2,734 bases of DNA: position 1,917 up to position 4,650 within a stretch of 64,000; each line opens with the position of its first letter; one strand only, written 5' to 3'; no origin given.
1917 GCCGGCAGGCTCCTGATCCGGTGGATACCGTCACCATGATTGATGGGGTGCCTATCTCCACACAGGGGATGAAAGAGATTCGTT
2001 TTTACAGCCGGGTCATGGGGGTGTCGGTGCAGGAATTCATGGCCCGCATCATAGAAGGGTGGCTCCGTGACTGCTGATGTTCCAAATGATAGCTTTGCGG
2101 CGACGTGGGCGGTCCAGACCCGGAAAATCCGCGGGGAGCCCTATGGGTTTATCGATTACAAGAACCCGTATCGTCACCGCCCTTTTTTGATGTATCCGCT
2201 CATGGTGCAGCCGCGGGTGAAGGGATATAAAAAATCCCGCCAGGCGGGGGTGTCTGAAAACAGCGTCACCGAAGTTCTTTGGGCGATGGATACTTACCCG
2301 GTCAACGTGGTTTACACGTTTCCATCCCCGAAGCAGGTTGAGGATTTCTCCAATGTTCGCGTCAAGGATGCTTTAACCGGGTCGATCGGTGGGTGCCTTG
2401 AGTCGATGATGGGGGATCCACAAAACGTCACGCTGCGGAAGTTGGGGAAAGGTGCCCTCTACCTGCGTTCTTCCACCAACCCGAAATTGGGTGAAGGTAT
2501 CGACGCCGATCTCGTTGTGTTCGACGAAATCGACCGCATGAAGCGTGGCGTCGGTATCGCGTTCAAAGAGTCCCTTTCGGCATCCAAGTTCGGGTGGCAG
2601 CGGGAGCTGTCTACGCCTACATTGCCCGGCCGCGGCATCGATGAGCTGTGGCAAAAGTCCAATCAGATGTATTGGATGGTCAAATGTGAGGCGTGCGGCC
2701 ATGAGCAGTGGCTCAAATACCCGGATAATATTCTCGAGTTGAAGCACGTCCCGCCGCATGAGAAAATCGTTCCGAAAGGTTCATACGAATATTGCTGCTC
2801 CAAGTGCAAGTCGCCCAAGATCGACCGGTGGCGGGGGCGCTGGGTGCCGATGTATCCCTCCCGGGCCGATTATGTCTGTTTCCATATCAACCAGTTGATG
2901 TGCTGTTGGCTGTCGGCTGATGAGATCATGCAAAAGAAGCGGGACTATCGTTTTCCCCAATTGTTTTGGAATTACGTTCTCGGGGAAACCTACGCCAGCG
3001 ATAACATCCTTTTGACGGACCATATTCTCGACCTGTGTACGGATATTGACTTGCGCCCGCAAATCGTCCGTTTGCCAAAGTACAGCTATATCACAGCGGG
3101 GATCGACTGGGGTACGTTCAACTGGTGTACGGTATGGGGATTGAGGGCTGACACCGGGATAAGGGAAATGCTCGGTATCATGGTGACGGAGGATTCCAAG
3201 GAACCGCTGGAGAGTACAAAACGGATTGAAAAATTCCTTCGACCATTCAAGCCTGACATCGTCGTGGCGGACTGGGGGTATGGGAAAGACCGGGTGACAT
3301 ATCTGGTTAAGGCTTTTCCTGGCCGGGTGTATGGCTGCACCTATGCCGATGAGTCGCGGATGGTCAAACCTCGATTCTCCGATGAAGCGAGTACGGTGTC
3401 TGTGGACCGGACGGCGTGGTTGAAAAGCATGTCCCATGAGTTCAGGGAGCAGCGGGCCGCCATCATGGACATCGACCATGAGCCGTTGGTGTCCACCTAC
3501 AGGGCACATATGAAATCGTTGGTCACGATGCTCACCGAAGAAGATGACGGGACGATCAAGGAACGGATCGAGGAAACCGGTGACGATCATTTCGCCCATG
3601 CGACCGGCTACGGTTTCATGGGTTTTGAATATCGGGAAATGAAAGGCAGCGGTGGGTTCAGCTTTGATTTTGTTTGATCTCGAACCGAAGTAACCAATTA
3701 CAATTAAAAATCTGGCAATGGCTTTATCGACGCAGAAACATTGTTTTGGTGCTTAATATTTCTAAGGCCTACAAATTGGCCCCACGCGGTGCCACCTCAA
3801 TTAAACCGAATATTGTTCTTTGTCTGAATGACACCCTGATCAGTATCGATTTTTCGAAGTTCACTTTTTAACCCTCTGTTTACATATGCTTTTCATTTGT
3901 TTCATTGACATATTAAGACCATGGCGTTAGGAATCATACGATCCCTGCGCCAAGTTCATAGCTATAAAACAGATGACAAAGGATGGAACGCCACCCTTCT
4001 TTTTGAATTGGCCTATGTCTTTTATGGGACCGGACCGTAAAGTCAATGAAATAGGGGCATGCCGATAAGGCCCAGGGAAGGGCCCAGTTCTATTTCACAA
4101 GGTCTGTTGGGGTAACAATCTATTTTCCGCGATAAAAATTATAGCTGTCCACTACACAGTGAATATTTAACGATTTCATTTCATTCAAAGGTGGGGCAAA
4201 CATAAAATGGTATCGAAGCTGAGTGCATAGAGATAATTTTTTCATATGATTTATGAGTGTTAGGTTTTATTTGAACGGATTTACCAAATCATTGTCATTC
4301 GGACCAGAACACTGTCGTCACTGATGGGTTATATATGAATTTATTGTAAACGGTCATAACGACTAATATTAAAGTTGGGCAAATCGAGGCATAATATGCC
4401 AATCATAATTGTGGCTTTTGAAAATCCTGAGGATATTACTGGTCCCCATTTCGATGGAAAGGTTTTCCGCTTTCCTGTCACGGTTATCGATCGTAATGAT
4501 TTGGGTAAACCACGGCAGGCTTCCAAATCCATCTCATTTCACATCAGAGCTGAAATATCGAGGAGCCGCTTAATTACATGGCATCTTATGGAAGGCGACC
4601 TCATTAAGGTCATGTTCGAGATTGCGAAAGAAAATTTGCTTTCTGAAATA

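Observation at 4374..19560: Integron cassette array (~16 attC) inside a phage, between terL and portal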

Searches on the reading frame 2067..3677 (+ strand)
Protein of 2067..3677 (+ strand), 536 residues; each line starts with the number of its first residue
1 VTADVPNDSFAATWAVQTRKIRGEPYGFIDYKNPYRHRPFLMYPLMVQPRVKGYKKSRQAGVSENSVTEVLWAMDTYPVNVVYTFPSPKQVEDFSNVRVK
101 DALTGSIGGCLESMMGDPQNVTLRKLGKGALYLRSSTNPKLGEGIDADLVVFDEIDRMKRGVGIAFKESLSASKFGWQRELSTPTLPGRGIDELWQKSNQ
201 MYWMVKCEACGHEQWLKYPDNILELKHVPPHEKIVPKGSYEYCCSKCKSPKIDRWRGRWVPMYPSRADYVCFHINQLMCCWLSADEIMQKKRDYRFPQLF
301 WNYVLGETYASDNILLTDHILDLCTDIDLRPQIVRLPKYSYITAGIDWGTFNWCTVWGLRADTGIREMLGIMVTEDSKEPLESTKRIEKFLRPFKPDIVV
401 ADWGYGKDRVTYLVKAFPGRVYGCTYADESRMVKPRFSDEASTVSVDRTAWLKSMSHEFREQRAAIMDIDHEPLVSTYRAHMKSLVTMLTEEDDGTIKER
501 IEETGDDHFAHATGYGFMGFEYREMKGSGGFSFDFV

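Call 8: search_protein_families(library=pfam, proteins=[window:2067-3677:+], max_evalue=0.01)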
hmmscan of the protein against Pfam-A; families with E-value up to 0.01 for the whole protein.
window:2067-3677:+ (536 aa): 1 family
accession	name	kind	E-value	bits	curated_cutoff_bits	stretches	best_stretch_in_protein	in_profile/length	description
PF05876.18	GpA_ATPase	-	4e-13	50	25.6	1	55-257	33-239/247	Phage terminase large subunit gpA, ATPase domain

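Call 9: search_protein_families(library=phrogs, proteins=[window:2067-3677:+], max_evalue=0.001)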
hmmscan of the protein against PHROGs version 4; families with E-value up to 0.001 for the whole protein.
window:2067-3677:+ (536 aa): 5 families
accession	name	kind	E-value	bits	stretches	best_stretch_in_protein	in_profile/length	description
phrog_675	-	head and packaging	2.8e-119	400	1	12-534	25-561/576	terminase large subunit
phrog_12876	-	head and packaging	3.9e-36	125.8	1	117-306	30-235/235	terminase large subunit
phrog_2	-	head and packaging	1e-14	55.3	1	42-526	275-599/807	terminase large subunit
phrog_15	-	head and packaging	2.7e-12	46.8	1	59-310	409-685/1330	terminase large subunit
phrog_9315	-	head and packaging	2.6e-06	28.2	1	13-98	37-129/130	terminase large subunit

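Call 18: find_related_loci(query=window:2067-3677:+, collection=viral_contigs, flank=10000)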
Query window:2067-3677:+ (536 aa) in viral_contigs; peptide patterns used: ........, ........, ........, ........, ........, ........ (x = any residue, [..] = any of these).
2 stretches matched a pattern, but none encodes a relative of the query by tblastn (E <= 1e-3).

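Call 19: search_dna_similar(query=window:2067-3677:+, collection=phages, mode=protein, max_rows=15)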
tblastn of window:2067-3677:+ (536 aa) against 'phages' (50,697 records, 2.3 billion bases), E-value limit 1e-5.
Records with a match: 855; places in all: 904; records where one place covers at least 80% of the query: 645.
Best place of each record, by identity: <60% 855.
By first word of the organism name: Staphylococcus 345; Bacillus 278; Enterococcus 69; Listeria 55; Vibrio 30; Lactobacillus 26; Pseudomonas 8; Acinetobacter 5; Rhizobium 4; Brochothrix 4; and 22 more.
By host as written in the record: Staphylococcus aureus 114; - 89; Listeria monocytogenes 43; Bacillus subtilis 34; Bacillus cereus 27; Staphylococcus sp. 27; Staphylococcus carnosus TM300 22; Bacillus thuringiensis subsp. kurstaki 20; and 213 more.
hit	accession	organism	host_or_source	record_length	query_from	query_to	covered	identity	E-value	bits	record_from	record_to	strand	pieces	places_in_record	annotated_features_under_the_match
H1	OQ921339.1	Bacillus phage SPO1L4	Bacillus subtilis BEST7003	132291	14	536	98%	38.9%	1e-108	362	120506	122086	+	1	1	hypothetical protein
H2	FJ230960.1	Bacillus phage SPO1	Bacillus subtilis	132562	14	536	98%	38.9%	7e-105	351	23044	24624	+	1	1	2.11: gp2.11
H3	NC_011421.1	Bacillus phage SPO1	Bacillus subtilis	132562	14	536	98%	38.9%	7e-105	351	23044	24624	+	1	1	2.11: terminase large subunit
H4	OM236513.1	Bacillus phage SP82G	Bacillus subtilis BEST7003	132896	14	536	98%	38.9%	7e-105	351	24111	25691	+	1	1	terminase large subunit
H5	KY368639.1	Bacillus phage vB_BsuM-Goe2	Bacillus subtilis Goe2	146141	14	536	98%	38.9%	7e-105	351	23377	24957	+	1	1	terminase large subunit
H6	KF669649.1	Bacillus phage CampHawk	Bacillus subtilis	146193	14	536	98%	38.9%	7e-105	351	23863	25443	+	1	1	terminase large subunit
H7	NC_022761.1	Bacillus phage CampHawk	Bacillus subtilis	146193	14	536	98%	38.9%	7e-105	351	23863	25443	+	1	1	terminase large subunit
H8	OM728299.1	Bacillus phage vB_BsuM-Goe19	Bacillus subtilis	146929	14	536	98%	38.9%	7e-105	351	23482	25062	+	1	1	hypothetical protein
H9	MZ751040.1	Bacillus phage phi18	Bacillus subtilis subsp. subtilis str. ...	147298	14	536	98%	38.9%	4e-104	348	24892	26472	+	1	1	terminase large subunit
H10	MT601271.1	Bacillus phage vB_BsuM-Goe10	Bacillus subtilis Delta6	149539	14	536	98%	38.9%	1e-103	347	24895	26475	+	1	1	putative terminase large subunit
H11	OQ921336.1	Bacillus phage SPO1L1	Bacillus subtilis BEST7003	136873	14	536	98%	38.7%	4e-104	348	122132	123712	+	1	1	hypothetical protein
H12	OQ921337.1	Bacillus phage SPO1L2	Bacillus subtilis BEST7003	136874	14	536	98%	38.7%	4e-104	348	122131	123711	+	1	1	hypothetical protein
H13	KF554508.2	Bacillus phage CP-51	Bacillus cereus HER1399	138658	12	521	95%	39.6%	9e-107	356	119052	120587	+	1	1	putative large terminase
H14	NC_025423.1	Bacillus phage CP-51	Bacillus cereus HER1399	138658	12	521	95%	39.6%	9e-107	356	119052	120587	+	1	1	terminase large subunit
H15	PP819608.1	Bacillus phage Adastra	Bacillus subtilis CU 1065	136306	14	536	98%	38.4%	5e-108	360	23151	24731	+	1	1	terminase large subunit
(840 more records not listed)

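Call 20: find_homologous_proteins(query=window:2067-3677:+, max_evalue=1e-30)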
Query window:2067-3677:+ (536 aa): 96 proteins with E <= 1e-30 among 3751 candidates.
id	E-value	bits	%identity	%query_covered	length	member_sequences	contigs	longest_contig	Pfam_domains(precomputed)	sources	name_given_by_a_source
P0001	0.0e+0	1283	100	100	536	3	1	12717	PF05876.19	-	-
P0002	0.0e+0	1086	83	98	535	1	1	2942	PF05876.19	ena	-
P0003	0.0e+0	1070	82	99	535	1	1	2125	PF05876.19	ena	-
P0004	0.0e+0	1060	82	99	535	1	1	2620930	PF05876.19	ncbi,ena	-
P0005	0.0e+0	1043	81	99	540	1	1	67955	PF05876.19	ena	-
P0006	0.0e+0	1029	78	100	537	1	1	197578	PF05876.19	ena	-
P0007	1.8e-293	992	78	98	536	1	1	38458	PF05876.19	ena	-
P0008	1.3e-290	983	75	99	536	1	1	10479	PF05876.19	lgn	-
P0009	1.2e-286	970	74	100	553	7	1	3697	PF05876.19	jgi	jgi:hypothetical protein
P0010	5.5e-237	806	64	99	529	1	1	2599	PF05876.19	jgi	jgi:hypothetical protein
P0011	3.0e-235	800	63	99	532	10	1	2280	PF05876.19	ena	-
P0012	3.1e-230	784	63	99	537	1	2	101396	PF05876.19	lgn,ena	-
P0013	6.7e-223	759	62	98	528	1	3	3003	PF05876.19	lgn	-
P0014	7.5e-222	756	61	99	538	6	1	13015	PF05876.19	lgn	-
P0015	1.2e-215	735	58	98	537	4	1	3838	PF05876.19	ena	-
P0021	4.1e-191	654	55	99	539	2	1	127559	PF05876.19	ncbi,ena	-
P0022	1.1e-189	650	54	99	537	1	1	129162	PF05876.19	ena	-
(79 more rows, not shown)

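Call 21: find_encoding_contigs(protein=P0004, flank=10000, max_places=2)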
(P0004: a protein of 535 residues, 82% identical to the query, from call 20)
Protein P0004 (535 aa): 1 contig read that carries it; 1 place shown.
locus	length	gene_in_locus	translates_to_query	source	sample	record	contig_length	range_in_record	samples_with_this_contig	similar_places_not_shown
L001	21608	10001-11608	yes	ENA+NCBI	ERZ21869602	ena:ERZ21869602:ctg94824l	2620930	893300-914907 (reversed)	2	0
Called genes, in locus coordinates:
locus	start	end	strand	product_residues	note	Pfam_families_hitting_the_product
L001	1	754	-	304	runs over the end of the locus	PF04851:ResIII, PF00271:Helicase_C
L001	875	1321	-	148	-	PF04851:ResIII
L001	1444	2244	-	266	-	-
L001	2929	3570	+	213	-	PF04055:Radical_SAM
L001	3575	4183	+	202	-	PF01227:GTP_cyclohydroI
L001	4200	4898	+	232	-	PF06508:QueC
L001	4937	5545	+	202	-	-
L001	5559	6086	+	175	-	PF14489:QueF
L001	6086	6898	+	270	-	-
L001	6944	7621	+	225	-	PF02195:ParB_N (weak)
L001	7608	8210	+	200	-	-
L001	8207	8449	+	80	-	-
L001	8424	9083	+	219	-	PF02195:ParB_N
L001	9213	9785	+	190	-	-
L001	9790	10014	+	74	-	-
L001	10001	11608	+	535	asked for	PF05876:GpA_ATPase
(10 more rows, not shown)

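Call 22: find_encoding_contigs(protein=P0006, flank=10000, max_places=2)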
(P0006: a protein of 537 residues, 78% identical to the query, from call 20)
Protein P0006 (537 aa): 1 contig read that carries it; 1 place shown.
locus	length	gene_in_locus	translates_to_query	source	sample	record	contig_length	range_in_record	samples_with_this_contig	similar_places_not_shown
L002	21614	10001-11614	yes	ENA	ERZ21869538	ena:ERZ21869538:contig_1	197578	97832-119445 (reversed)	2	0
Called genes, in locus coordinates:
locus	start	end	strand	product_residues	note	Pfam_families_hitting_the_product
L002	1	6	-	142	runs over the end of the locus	-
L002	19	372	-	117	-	PF08719:NADAR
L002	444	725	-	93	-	-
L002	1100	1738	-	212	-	PF04851:ResIII, PF18766:SWI2_SNF2 (weak)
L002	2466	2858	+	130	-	PF01242:PTPS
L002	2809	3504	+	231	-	PF04055:Radical_SAM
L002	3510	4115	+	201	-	PF01227:GTP_cyclohydroI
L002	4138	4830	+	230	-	PF06508:QueC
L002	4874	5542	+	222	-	-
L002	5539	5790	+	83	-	PF11195:Tad2-like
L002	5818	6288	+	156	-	PF14489:QueF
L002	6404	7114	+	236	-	-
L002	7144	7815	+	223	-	PF02195:ParB_N (weak)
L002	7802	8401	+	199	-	-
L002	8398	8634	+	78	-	-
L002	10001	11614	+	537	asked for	PF05876:GpA_ATPase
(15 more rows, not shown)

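Call 23: find_encoding_contigs(protein=P0005, flank=10000, max_places=2)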
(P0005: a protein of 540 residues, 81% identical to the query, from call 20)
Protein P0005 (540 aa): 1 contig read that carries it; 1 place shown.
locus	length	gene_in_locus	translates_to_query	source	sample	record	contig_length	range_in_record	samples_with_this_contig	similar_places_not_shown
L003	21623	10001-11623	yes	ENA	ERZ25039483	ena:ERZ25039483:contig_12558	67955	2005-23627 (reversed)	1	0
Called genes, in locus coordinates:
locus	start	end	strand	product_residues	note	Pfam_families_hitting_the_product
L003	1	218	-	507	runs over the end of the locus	-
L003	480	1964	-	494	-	PF00270:DEAD, PF04851:ResIII, PF18766:SWI2_SNF2, PF00271:Helicase_C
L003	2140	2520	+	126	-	PF01242:PTPS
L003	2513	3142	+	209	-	PF04055:Radical_SAM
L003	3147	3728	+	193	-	PF01227:GTP_cyclohydroI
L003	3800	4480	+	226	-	PF06508:QueC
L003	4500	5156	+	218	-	-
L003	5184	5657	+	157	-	PF14489:QueF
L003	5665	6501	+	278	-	-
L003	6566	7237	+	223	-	-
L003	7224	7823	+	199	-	PF01966:HD (weak)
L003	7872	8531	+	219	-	PF02195:ParB_N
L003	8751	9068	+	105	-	PF24043:DUF7352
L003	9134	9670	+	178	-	-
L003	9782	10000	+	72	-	-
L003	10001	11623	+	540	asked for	PF05876:GpA_ATPase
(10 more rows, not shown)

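Call 43: find_related_loci(query=A4, collection=genome_contigs, flank=10000)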
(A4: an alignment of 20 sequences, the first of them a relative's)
Query A4 (536 aa) in genome_contigs; peptide patterns used: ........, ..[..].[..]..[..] (x = any residue, [..] = any of these).
120 stretches matched a pattern; 3 encode a relative of the query (tblastn E <= 1e-3); 3 distinct loci.
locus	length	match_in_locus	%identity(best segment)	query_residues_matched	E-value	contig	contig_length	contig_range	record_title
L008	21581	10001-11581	62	9-536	0e+0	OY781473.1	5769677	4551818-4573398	MAG: uncultured Desulfobacterium sp. isolate b5edb3ca-a369-423b-9e9e-493c49de4e5b genome assembly, chromosome: 1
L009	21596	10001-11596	82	7-536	0e+0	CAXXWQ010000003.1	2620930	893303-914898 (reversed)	MAG: uncultured Desulfosarcina sp. isolate addc1e71-6912-457b-9547-3a5b1613f324 genome assembly, contig: contig_3, whole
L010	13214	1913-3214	28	14-428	1e-41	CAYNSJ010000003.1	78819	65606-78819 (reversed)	MAG TPA_asm: uncultured Methanobacteriaceae archaeon isolate SRP329715_co1_343 genome assembly, contig: NODE_350_length_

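Call 60: find_encoding_contigs(protein=P0001, flank=10000, max_places=5)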
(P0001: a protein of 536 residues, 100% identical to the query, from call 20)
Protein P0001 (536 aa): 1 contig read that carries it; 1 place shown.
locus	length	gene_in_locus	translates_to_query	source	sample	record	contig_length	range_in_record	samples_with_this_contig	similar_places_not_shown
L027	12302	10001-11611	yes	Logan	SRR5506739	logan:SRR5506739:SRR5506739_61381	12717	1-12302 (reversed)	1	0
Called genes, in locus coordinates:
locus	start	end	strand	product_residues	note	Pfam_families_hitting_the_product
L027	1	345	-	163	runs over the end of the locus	-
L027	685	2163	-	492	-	PF04851:ResIII, PF18766:SWI2_SNF2, PF00270:DEAD, PF00271:Helicase_C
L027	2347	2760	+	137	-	PF01242:PTPS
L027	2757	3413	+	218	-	PF04055:Radical_SAM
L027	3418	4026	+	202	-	PF01227:GTP_cyclohydroI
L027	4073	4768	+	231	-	PF06508:QueC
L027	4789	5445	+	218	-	-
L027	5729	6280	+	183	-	PF14489:QueF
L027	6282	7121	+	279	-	-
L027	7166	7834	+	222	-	-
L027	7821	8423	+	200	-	PF01966:HD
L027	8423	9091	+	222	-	PF02195:ParB_N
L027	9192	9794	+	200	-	-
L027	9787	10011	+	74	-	-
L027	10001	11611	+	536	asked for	PF05876:GpA_ATPase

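Call 65: find_encoding_contigs(protein=P0007, flank=10000, max_places=1)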
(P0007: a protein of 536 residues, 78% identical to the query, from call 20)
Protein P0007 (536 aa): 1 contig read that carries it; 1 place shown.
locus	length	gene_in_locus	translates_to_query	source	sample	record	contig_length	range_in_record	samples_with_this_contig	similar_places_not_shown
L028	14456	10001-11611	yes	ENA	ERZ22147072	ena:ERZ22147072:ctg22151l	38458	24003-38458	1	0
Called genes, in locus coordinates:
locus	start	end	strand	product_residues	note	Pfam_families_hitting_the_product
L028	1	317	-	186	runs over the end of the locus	-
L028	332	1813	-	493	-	PF04851:ResIII, PF18766:SWI2_SNF2, PF00270:DEAD, PF00271:Helicase_C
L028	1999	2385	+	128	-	PF01242:PTPS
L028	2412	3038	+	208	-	PF04055:Radical_SAM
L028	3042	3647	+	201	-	PF01227:GTP_cyclohydroI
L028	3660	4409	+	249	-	-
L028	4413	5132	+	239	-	PF00733:Asn_synthase (weak), PF06508:QueC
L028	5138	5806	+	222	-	-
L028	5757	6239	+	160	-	PF14489:QueF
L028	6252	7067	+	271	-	-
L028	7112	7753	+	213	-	-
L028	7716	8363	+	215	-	PF01966:HD (weak)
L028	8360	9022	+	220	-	PF02195:ParB_N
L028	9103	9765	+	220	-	-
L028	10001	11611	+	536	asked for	PF05876:GpA_ATPase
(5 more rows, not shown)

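Call 66: find_encoding_contigs(protein=P0012, flank=10000, max_places=1)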
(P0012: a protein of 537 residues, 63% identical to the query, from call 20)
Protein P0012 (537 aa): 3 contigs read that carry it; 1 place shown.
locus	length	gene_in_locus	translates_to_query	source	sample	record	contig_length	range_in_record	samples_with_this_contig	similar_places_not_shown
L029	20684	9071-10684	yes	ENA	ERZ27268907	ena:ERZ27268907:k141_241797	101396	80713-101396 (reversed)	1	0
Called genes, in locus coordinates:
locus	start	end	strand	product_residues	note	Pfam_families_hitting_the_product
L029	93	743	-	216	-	-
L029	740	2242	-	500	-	PF21241:UvsW_N, PF00270:DEAD, PF04851:ResIII, PF18766:SWI2_SNF2, PF00271:Helicase_C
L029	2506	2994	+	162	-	PF05014:Nuc_deoxyrib_tr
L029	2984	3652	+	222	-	PF02195:ParB_N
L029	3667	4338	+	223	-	-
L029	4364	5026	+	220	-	PF02195:ParB_N (weak)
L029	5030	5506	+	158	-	-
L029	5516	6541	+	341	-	PF00145:DNA_methylase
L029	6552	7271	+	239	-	-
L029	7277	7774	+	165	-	-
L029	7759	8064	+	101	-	-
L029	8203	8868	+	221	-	PF10668:Phage_terminase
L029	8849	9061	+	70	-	-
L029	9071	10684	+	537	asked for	PF05876:GpA_ATPase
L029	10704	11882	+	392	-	PF00709:Adenylsucc_synt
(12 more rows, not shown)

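Call 67: find_encoding_contigs(protein=P0021, flank=10000, max_places=1)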
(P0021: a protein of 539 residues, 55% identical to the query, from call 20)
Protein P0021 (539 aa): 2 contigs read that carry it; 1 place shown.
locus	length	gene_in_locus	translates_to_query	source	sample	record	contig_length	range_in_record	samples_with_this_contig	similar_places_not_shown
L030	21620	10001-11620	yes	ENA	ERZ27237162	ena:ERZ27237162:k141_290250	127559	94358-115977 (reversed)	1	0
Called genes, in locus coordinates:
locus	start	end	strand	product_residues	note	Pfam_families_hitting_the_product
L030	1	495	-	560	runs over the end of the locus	PF00270:DEAD (weak), PF04851:ResIII, PF18766:SWI2_SNF2 (weak), PF00271:Helicase_C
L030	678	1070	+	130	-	PF01242:PTPS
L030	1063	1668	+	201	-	PF13353:Fer4_12 (weak), PF04055:Radical_SAM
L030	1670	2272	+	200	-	PF01227:GTP_cyclohydroI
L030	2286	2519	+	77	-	-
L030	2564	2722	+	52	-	-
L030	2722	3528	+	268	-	-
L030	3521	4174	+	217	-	PF02195:ParB_N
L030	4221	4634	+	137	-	PF02675:AdoMet_dc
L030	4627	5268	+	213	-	PF02195:ParB_N (weak)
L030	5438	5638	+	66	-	-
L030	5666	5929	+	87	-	-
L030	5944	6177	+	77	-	-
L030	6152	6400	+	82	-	PF24729:Acb2_Tad1_hairpin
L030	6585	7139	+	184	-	-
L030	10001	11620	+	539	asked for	PF05876:GpA_ATPase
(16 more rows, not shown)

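Call 68: find_encoding_contigs(protein=P0022, flank=10000, max_places=1)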
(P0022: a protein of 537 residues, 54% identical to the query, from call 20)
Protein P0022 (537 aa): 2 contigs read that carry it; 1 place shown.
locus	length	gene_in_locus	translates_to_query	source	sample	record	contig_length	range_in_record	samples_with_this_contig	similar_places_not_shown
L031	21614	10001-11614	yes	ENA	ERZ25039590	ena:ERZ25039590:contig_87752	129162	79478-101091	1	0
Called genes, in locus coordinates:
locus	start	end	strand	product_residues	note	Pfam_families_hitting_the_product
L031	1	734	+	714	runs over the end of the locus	-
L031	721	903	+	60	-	-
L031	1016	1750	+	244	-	PF02195:ParB_N (weak)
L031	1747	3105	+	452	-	-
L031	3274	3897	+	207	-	PF01966:HD (weak)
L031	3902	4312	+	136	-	PF02195:ParB_N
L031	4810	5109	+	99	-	-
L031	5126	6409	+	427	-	PF13638:PIN_4, PF02562:PhoH, PF13604:AAA_30 (weak)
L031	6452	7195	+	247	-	PF01555:N6_N4_Mtase (weak)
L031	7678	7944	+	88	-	PF24729:Acb2_Tad1_hairpin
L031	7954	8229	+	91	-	-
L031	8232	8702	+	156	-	PF02675:AdoMet_dc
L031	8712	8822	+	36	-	-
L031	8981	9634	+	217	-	PF01527:HTH_Tnp_1 (faint), PF10668:Phage_terminase (weak)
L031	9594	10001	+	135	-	-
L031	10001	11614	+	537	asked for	PF05876:GpA_ATPase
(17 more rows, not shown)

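Call 91: find_related_loci(query=A4, collection=metagenome_contigs, flank=10000)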
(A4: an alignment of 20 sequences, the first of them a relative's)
Query A4 (536 aa) in metagenome_contigs; peptide patterns used: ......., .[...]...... (x = any residue, [..] = any of these).
570 stretches matched a pattern; 24 encode a relative of the query (tblastn E <= 1e-3); 24 distinct loci.
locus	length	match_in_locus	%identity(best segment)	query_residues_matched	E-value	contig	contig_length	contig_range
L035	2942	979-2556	83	11-536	0e+0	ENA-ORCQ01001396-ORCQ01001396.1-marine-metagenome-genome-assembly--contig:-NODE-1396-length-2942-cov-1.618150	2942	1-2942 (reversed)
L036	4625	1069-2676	73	2-536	0e+0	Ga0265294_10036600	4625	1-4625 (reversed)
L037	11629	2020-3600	61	9-536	0e+0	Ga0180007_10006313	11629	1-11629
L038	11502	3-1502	62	35-536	0e+0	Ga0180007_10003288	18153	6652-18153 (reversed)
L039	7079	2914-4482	59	1-526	0e+0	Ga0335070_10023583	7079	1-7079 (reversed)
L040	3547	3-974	76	214-536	0e+0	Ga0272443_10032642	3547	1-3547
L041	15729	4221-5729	41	12-516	2e-108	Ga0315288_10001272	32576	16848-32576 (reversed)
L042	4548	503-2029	38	12-521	7e-105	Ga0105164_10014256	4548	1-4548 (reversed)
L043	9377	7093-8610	39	12-520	7e-103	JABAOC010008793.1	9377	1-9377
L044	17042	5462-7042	37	11-536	7e-101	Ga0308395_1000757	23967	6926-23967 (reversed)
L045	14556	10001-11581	37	11-536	4e-101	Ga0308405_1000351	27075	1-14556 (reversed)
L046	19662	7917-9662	37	12-530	9e-96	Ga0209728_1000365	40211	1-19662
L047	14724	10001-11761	36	12-533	7e-93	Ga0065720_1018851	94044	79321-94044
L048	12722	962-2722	36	12-533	7e-93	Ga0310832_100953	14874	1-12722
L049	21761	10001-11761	36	12-533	7e-93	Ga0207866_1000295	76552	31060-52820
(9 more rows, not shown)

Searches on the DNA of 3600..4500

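Call 85: search_rna_families(source=window, start=3600, end=4500, threshold=evalue, max_evalue=1)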
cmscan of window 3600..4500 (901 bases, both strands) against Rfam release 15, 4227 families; matches with E-value up to 1: 0.
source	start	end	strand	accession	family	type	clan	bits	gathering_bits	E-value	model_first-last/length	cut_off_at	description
